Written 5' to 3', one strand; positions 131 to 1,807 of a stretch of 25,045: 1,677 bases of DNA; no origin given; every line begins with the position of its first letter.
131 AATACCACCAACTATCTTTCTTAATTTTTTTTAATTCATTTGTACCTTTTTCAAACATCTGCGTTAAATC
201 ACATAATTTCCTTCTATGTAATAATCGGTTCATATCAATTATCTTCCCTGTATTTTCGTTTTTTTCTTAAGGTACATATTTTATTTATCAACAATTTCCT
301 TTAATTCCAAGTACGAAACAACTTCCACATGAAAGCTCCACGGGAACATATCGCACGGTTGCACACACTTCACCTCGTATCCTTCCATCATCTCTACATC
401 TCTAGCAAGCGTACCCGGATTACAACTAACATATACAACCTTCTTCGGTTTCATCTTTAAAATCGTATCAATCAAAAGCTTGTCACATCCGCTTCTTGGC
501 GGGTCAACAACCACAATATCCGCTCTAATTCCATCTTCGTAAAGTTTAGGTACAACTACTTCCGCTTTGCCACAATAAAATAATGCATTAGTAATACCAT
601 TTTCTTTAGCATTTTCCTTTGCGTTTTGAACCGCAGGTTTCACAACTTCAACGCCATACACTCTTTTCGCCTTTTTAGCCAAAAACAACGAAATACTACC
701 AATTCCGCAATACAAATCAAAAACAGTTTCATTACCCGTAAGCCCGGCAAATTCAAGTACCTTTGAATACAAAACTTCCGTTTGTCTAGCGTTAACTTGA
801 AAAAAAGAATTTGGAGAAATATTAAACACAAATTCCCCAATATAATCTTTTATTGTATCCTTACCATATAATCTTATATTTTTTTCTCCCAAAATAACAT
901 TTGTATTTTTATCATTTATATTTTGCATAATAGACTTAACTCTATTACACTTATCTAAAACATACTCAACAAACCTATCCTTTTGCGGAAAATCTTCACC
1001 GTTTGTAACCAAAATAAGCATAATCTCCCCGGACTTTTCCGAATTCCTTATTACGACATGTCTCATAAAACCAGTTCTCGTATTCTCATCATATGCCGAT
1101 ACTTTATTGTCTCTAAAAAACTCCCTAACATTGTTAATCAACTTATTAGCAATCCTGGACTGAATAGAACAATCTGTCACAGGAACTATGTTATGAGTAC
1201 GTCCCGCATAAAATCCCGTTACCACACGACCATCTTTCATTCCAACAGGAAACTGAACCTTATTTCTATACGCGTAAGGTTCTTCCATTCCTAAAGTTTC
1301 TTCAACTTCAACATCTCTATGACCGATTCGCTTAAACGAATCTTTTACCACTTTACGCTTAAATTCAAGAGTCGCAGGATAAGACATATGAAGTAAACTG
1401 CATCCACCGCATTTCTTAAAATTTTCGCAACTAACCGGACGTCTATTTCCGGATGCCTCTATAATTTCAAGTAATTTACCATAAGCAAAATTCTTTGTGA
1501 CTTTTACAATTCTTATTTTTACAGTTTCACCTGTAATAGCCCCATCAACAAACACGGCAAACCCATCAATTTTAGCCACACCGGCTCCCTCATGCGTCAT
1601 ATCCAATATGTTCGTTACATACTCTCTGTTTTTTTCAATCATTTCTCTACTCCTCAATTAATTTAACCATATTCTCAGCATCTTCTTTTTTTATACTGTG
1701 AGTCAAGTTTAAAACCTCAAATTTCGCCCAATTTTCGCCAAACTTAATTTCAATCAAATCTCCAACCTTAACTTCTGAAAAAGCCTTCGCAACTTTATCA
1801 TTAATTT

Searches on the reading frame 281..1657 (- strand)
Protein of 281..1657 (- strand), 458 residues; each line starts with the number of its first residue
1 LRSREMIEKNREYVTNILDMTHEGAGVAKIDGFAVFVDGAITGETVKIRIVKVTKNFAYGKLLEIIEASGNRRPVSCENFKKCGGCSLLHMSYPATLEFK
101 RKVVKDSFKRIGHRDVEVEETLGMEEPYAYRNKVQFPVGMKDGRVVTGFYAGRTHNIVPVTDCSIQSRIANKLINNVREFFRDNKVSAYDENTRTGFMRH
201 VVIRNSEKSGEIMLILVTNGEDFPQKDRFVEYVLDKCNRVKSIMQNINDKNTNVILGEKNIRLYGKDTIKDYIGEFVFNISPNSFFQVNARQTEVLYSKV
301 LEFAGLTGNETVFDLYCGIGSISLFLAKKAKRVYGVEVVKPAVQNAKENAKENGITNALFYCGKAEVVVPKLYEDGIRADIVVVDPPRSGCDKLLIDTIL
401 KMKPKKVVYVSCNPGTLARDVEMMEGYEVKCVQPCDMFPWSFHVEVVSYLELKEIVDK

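Call 88: search_protein_families(library=pfam, proteins=[window:281-1657:-], max_evalue=0.00001)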
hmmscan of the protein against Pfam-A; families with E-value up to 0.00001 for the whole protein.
window:281-1657:- (458 aa): 8 families
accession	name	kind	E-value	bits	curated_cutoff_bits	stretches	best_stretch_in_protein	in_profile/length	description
PF05958.17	tRNA_U5-meth_tr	-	3e-23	82.9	23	1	275-451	169-355/357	tRNA (Uracil-5-)-methyltransferase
PF01938.26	TRAM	-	7.9e-11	42.1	21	1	17-63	12-61/61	TRAM domain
PF13847.12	Methyltransf_31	-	3.3e-10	40.2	27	1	307-385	2-81/145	Methyltransferase domain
PF02475.24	TRM5-TYW2_MTfase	-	7.3e-07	29.7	28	1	308-402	36-127/164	TRM5/TYW2 methyltransferase domain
PF03602.21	Cons_hypoth95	-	7.8e-07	29.4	24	1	308-410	41-150/182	Conserved hypothetical protein 95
PF05175.20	MTS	-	8.2e-07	29.2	23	1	309-387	32-107/170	Methyltransferase small domain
PF13649.12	Methyltransf_25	-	1.5e-06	29.2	27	1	312-367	1-57/97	Methyltransferase domain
PF09445.16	Methyltransf_15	-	1.6e-06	28.2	22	1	310-392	2-85/165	RNA cap guanine-N2 methyltransferase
